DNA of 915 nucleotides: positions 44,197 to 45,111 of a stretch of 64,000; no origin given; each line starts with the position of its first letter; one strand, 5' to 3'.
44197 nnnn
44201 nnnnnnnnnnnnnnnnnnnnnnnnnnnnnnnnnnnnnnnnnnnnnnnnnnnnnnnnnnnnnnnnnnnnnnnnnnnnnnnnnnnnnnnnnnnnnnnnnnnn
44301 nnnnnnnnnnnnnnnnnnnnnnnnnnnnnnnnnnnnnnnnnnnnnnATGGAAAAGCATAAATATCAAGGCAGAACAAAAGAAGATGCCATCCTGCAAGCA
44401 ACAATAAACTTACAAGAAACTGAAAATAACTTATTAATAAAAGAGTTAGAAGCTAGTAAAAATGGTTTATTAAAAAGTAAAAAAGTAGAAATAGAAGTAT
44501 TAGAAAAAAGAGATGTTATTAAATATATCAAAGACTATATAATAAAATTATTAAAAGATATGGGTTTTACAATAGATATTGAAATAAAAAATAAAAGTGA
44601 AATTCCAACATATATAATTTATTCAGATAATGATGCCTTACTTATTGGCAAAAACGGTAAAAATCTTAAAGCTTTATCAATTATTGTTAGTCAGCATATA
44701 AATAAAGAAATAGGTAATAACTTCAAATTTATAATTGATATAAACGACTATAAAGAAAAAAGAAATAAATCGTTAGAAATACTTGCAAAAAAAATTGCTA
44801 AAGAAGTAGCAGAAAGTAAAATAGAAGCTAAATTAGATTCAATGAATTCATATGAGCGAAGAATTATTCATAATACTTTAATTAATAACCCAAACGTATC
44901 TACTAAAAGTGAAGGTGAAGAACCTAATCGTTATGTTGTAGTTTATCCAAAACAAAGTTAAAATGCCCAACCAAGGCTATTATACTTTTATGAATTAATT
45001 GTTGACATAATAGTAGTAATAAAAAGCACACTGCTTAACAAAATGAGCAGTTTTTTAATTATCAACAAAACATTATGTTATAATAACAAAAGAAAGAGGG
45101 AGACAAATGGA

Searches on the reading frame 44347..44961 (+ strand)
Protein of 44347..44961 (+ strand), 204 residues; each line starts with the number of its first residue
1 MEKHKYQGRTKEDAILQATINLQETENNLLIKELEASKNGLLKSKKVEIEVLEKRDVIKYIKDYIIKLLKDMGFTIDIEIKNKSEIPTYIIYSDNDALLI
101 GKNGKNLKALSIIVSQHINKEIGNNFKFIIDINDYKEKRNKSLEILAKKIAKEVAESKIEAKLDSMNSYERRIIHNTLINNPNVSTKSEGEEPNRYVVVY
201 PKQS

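Call 16: search_protein_families(library=pfam, proteins=[window:44347-44961:+])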
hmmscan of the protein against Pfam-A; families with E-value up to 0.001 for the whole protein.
window:44347-44961:+ (204 aa): 2 families
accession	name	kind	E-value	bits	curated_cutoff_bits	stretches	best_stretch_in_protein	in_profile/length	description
PF01424.28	R3H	-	8.8e-20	71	26.8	1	142-201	2-60/60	R3H domain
PF13083.13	KH_KhpA-B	-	3.2e-06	27.4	32.1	1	60-125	3-68/73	KhpA/KhpB, KH domain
